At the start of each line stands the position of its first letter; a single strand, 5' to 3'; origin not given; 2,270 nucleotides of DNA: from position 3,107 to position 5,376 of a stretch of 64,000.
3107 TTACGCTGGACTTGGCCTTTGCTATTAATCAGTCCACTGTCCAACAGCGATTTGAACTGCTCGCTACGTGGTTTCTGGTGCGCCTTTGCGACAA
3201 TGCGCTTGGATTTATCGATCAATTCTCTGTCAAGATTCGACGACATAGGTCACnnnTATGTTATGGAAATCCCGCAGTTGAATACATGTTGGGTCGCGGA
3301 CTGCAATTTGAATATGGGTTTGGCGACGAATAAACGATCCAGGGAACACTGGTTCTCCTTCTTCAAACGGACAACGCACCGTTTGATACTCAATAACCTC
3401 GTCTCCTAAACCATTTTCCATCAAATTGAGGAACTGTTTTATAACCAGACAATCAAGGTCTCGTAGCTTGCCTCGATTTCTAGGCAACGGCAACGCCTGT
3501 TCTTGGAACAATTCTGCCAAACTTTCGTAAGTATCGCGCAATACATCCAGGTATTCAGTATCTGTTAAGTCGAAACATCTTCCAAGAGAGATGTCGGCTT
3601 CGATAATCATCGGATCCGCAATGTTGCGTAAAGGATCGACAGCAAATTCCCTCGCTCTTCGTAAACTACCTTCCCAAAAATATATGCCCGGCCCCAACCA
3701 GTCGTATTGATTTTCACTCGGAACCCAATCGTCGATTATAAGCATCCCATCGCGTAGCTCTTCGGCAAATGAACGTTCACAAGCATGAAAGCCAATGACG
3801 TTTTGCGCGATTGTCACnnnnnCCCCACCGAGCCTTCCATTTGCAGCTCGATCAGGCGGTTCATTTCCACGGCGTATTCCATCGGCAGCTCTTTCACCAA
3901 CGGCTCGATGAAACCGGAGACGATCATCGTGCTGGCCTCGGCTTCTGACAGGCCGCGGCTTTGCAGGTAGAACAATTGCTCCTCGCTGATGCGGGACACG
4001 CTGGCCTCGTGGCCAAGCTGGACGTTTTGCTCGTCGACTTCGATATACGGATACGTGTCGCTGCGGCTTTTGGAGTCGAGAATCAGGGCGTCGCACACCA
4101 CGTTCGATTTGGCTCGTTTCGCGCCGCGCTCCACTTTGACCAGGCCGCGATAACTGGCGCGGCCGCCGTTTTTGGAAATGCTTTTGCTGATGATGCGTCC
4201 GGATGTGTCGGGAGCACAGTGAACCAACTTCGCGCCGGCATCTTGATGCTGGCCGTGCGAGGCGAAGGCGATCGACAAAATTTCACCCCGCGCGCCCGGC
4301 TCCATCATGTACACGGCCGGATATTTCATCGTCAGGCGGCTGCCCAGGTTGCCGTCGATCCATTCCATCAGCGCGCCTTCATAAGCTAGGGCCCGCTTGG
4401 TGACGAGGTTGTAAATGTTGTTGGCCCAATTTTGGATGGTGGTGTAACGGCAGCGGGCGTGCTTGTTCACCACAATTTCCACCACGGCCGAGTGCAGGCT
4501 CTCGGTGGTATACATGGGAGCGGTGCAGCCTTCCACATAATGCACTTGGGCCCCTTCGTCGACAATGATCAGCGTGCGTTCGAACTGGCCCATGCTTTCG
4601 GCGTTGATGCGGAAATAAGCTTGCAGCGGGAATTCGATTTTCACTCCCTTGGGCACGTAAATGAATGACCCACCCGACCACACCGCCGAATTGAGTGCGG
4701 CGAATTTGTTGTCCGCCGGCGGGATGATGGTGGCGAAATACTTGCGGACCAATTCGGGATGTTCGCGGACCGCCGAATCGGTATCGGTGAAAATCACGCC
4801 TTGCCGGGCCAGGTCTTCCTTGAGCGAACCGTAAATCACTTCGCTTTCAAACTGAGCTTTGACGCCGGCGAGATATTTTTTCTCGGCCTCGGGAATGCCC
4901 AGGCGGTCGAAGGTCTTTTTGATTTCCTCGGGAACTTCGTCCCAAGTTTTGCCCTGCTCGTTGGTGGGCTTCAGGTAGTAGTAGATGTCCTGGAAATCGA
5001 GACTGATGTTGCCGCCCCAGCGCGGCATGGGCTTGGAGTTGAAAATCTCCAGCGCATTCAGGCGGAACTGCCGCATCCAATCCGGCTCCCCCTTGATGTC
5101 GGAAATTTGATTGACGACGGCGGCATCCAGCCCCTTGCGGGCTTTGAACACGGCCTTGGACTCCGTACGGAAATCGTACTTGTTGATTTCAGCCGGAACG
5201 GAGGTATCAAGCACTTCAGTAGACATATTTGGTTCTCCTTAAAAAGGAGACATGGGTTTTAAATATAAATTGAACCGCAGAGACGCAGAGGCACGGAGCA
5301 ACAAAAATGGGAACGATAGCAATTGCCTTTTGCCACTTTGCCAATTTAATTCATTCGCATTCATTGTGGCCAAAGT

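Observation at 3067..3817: Low-GC, SD-equipped two-gene cassette spliced between sufB and sufD: candidate novel ART-like toxin plus small basic partner inside an essential Fe-S operon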

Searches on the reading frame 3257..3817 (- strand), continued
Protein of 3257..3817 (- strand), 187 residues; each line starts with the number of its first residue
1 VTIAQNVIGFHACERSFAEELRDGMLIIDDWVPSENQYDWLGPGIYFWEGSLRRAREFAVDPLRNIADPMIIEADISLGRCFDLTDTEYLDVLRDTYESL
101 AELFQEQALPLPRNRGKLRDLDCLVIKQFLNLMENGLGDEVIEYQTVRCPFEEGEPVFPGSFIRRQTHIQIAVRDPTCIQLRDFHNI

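Call 58: search_dna_similar(query=window:3257-3817:-, collection=phages, mode=protein, max_evalue=0.001, max_rows=15)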
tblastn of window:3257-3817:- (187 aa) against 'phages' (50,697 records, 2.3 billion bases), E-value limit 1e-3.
Records with a match: 2; places in all: 2; records where one place covers at least 80% of the query: 0.
Best place of each record, by identity: <60% 2.
By first word of the organism name: Synechococcus 2.
By host as written in the record: Synechococcus sp. KSHK05 2.
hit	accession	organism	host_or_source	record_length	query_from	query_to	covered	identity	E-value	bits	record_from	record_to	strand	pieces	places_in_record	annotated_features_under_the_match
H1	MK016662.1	Synechococcus phage S-B28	Synechococcus sp. KSHK05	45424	10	59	27%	50.0%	1e-6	53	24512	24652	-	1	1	hypothetical protein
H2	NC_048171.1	Synechococcus phage S-B28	Synechococcus sp. KSHK05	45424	10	59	27%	50.0%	1e-6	53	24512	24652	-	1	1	hypothetical protein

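Call 59: search_dna_similar(query=window:3257-3817:-, collection=plasmids, mode=protein, max_evalue=0.001, max_rows=15)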
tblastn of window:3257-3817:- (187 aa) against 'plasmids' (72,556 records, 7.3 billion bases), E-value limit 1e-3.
Records with a match: 67; places in all: 67; records where one place covers at least 80% of the query: 64.
Best place of each record, by identity: <60% 67.
By first word of the organism name: Pseudomonas 17; Rhizobium 9; Komagataeibacter 7; Sinorhizobium 6; Comamonas 4; Achromobacter 3; Ralstonia 3; Acinetobacter 2; Agrobacterium 2; Skermanella 2; and 11 more.
By predicted mobility (MOB-suite, as given by PLSDB): conjugative 35; non-mobilizable 21; mobilizable 11.
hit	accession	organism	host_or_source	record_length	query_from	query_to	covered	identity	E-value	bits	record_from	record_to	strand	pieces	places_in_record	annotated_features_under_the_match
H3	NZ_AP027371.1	Hydrogenimonas cancrithermarum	-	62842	7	180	93%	38.7%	1e-32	129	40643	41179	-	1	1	hypothetical protein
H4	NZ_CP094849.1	Novacetimonas hansenii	commercial Kombucha beverage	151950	7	180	93%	37.8%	8e-31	124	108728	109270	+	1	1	hypothetical protein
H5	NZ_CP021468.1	Komagataeibacter europaeus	cell culture,food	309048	7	180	93%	37.8%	1e-30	124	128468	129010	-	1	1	hypothetical protein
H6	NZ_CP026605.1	Saccharobesus litoralis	algae mud,microbial mat/biofilm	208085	1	179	96%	36.3%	2e-24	106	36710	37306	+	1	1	hypothetical protein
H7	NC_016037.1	Komagataeibacter medellinensis NBRC 3288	-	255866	7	180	93%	37.3%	3e-30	122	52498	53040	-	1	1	hypothetical protein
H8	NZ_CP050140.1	Komagataeibacter rhaeticus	SCOBY from Kombucha tea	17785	7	180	93%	37.3%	2e-29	120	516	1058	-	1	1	hypothetical protein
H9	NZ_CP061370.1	Komagataeibacter rhaeticus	Whole organism,Kombucha SCOBY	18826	7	180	93%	37.3%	2e-29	120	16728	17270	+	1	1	hypothetical protein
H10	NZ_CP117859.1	Komagataeibacter oboediens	Cell culture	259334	7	180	93%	37.3%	2e-29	120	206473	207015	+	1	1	hypothetical protein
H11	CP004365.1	Komagataeibacter xylinus E25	-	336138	7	180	93%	37.3%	2e-29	120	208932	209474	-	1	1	hypothetical protein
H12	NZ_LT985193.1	Pseudomonas syringae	-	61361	7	180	93%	37.3%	1e-27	115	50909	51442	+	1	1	hypothetical protein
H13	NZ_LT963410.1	Pseudomonas syringae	-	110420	7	180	93%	37.3%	1e-27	115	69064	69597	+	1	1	hypothetical protein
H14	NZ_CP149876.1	Rhizobium sp. T1473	Medicago sativa,Cell Culture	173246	7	179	93%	37.5%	3e-23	102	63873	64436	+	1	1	hypothetical protein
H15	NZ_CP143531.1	Synechococcus elongatus PCC 11801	Pure axenic culture,Powai Lake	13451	7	179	93%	37.2%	6e-29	119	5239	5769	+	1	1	hypothetical protein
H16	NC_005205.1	Pseudomonas syringae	-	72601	7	180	93%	36.8%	1e-28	118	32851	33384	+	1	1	hypothetical protein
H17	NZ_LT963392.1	Pseudomonas syringae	-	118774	7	180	93%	36.8%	1e-27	115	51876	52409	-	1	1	hypothetical protein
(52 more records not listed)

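Call 60: get_annotated_region(hit=H16, flank=2500)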
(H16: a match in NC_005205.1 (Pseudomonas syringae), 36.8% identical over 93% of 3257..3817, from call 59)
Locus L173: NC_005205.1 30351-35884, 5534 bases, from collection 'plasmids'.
description: Pseudomonas syringae pv. syringae plasmid pPSR1, complete sequence
organism: Pseudomonas syringae (NCBI taxid 321)
taxonomy: Bacteria; Pseudomonadota; Gammaproteobacteria; Pseudomonadales; Pseudomonadaceae; Pseudomonas; Pseudomonas syringae
host: -; source: -; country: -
typing (MOB-suite, as given by PLSDB): conjugative; replicon rep_cluster_283; relaxase MOBP; mating-pair formation MPF_T
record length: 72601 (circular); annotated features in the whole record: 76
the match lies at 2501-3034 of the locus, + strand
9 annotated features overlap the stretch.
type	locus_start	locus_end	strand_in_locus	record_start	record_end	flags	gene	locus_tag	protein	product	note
CDS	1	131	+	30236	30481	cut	tnpB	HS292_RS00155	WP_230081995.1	IS66 family insertion sequence element accessory protein TnpB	-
CDS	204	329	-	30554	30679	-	-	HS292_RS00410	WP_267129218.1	hypothetical protein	-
CDS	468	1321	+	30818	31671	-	-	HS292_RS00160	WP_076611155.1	IS5-like element ISPs1 family transposase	GO:0006313 - DNA transposition [Evidence IEA]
CDS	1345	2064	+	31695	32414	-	-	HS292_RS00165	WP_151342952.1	FRG domain-containing protein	-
CDS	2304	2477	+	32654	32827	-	-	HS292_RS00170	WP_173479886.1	hypothetical protein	-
CDS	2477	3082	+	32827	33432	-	-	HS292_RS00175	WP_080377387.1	hypothetical protein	-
CDS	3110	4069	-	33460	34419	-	-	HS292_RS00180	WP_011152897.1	tyrosine-type recombinase/integrase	GO:0015074 - DNA integration [Evidence IEA]; GO:0006310 - DNA recombination [Evidence IEA]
CDS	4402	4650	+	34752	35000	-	-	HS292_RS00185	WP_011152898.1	type II toxin-antitoxin system prevent-host-death family antitoxin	GO:0008219 - cell death [Evidence IEA]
CDS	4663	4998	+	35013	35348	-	-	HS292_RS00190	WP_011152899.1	type II toxin-antitoxin system RelE/ParE family toxin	GO:0030541 - plasmid partitioning [Evidence IEA]; GO:0051290 - protein heterotetramerization [Evidence IEA]; GO:0009432 ...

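Call 61: get_annotated_region(hit=H15, flank=2500)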
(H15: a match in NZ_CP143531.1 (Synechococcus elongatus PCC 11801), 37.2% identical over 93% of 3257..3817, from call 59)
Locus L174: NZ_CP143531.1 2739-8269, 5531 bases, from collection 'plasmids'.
description: Synechococcus elongatus PCC 11801 plasmid p11801_4, complete sequence
organism: Synechococcus elongatus PCC 11801 (NCBI taxid 2219813)
taxonomy: Bacteria; Cyanobacteriota; Cyanophyceae; Synechococcales; Synechococcaceae; Synechococcus; Synechococcus elongatus; Synechococcus elongatus PCC 11801
host: -; source: Pure axenic culture,Powai Lake; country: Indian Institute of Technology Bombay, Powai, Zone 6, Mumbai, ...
typing (MOB-suite, as given by PLSDB): non-mobilizable
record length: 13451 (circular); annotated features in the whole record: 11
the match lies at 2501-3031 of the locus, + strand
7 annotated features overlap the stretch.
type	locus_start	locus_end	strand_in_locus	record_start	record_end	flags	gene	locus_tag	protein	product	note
CDS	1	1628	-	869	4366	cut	-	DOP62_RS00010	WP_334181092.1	DNA methyltransferase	-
CDS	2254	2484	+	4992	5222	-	-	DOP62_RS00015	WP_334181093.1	hypothetical protein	-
CDS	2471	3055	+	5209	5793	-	-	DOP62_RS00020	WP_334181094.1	hypothetical protein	-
CDS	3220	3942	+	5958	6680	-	-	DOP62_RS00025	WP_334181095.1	hypothetical protein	-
CDS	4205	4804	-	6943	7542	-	-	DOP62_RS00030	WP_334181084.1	hypothetical protein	-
CDS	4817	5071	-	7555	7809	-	-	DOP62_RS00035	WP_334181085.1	hypothetical protein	-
CDS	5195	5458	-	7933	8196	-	-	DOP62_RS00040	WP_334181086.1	hypothetical protein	-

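Call 77: fold_search(model_id=the predicted structure, library=viral)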
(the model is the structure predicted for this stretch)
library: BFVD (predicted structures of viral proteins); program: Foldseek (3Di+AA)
matches with E <= 10: 258; with E <= 0.001: 12
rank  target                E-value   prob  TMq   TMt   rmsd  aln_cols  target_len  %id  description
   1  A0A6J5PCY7            2.5e-06  1.00  0.51  0.12   8.8       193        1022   16  ParB/Sulfiredoxin [uncultured Caudovirales phage]
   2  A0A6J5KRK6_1          2.6e-05  1.00  0.47  0.09   9.4       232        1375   12  Large polyvalent protein associated domain-containing protein [uncultured Caudovirales phage]
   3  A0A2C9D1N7            4.2e-05  1.00  0.41  0.39   9.1       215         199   14  ART-PolyVal-like domain-containing protein [Yersinia phage fHe-Yen9-03]
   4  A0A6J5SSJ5            5.8e-05  1.00  0.44  0.29   8.2       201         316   13  Uncharacterized protein [uncultured Caudovirales phage]
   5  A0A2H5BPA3            7.0e-05  1.00  0.41  0.50   8.0       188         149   11  ART-PolyVal-like domain-containing protein [Salmonella phage Mutine]
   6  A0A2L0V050            1.0e-04  1.00  0.44  0.48   7.2       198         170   11  Uncharacterized protein [Agrobacterium phage Atu_ph07]
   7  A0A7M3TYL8            2.5e-04  1.00  0.41  0.41   9.1       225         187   12  (no name in the UniProt tables at hand)
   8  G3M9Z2                3.8e-04  1.00  0.40  0.42  11.9       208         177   12  Gp251 [Bacillus phage G]
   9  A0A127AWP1            4.9e-04  1.00  0.44  0.13   9.4       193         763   14  Uncharacterized protein [Bacillus phage SP-15]
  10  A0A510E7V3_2          5.3e-04  1.00  0.43  0.09   6.8       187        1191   13  (no name in the UniProt tables at hand)
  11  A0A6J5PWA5            5.6e-04  1.00  0.44  0.15   7.9       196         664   12  Uncharacterized protein [uncultured Caudovirales phage]
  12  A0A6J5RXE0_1          7.2e-04  1.00  0.46  0.07   6.5       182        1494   12  Uncharacterized protein [uncultured Caudovirales phage]
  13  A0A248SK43            1.3e-03  0.99  0.40  0.20   8.9       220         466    9  (no name in the UniProt tables at hand)
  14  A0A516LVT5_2          1.4e-03  0.99  0.46  0.10  10.6       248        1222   14  (no name in the UniProt tables at hand)
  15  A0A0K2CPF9            2.0e-03  0.99  0.40  0.34   8.6       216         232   14  ART-PolyVal-like domain-containing protein [Brevibacillus phage SecTim467]
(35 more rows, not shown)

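Call 78: fold_search(model_id=the predicted structure, library=pdb)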
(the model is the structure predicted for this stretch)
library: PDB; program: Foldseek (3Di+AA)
matches with E <= 10: 319; with E <= 0.001: 58
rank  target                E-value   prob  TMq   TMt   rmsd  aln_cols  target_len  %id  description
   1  9k3a_B                9.1e-05  1.00  0.44  0.10  11.1       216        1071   14  Cyanophage A4 pre-ejectosome with C1 symmetry (released 2025-04-09)
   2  8fyy_A                9.1e-05  1.00  0.40  0.33   8.1       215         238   12  Crystal structure of human PARP1 ART domain bound to inhibitor UKTT5 (compound 10) (released 2024-02-07)
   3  9mja_A                1.3e-04  1.00  0.43  0.34   7.9       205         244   12  PARP1 ART in complex with HPF1 and EB47 (released 2026-01-21)
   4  8jny_A                1.5e-04  1.00  0.40  0.23   9.7       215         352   12  Mutated human ADP-ribosyltransferase 2 (PARP2) catalytic domain bound to a pyrazolopyrimidine carboxamide inhibitor (released 2024-06-12)
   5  8jny_B                2.1e-04  1.00  0.42  0.25   9.5       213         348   12  Mutated human ADP-ribosyltransferase 2 (PARP2) catalytic domain bound to a pyrazolopyrimidine carboxamide inhibitor (released 2024-06-12)
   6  8fz1_A                2.2e-04  1.00  0.42  0.35   7.5       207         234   12  Crystal structure of human PARP1 ART domain bound to inhibitor UKTT22 (compound 14) (released 2024-02-07)
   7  5ds3                  2.3e-04  1.00  0.42  0.34   7.9       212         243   12  Crystal structure of constitutively active PARP-1 (released 2016-07-27)
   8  4pjv_A                2.5e-04  1.00  0.43  0.25   9.0       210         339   12  Structure of PARP2 catalytic domain bound to inhibitor BMN 673 (released 2014-09-24)
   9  8fz1_B                2.6e-04  1.00  0.42  0.34   7.5       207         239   12  Crystal structure of human PARP1 ART domain bound to inhibitor UKTT22 (compound 14) (released 2024-02-07)
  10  4zzx_A                2.6e-04  1.00  0.40  0.23   9.7       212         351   13  Structure of PARP2 catalytic domain bound to an isoindolinone inhibitor (released 2015-08-12)
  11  7ons_B                2.8e-04  1.00  0.39  0.23   8.7       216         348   10  PARP1 catalytic domain in complex with isoquinolone-based inhibitor (compound 16) (released 2021-09-15)
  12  8vyh_A                3.0e-04  1.00  0.41  0.24   8.1       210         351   10  Crystal Structure Analysis of PARP1 in complex with a compound (released 2025-08-27)
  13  4pjv_B                3.0e-04  1.00  0.41  0.25   9.4       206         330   13  Structure of PARP2 catalytic domain bound to inhibitor BMN 673 (released 2014-09-24)
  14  6nri                  3.6e-04  1.00  0.42  0.34   7.9       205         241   12  Crystal Structure of human PARP-1 ART domain bound to inhibitor UTT83 (released 2019-08-14)
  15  4l6s_B                3.6e-04  1.00  0.40  0.23   8.2       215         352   10  PARP complexed with benzo[1,4]oxazin-3-one inhibitor (released 2013-08-07)
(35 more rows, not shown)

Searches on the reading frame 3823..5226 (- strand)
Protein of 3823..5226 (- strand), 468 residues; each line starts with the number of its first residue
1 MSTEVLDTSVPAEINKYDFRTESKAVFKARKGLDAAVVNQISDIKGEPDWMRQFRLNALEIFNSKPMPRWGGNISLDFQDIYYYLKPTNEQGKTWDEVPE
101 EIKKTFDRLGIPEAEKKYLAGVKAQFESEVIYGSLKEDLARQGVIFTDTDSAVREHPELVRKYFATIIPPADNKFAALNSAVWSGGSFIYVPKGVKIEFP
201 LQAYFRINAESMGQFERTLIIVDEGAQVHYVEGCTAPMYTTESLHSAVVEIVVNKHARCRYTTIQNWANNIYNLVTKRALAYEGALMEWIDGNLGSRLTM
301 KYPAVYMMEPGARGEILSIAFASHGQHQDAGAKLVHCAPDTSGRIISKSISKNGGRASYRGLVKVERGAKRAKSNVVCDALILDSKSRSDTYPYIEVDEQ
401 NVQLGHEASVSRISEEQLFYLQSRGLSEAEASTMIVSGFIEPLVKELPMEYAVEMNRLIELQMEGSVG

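Call 5: search_protein_families(library=pfam, proteins=[window:3823-5226:-], max_evalue=1)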
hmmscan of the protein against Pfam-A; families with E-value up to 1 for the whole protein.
window:3823-5226:- (468 aa): 3 families
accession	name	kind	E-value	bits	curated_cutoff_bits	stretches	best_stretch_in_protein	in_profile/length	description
PF01458.23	SUFBD_core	-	3.4e-86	288.9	27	1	205-439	1-232/232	SUF system FeS cluster assembly, SufBD core domain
PF19295.5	SufBD_N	-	4.3e-11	43.2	23.5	1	135-202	104-171/172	SufBD protein N-terminal region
PF16490.10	Oxidoreduct_C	-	0.071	13.2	27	1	394-439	224-268/278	Putative oxidoreductase C terminal domain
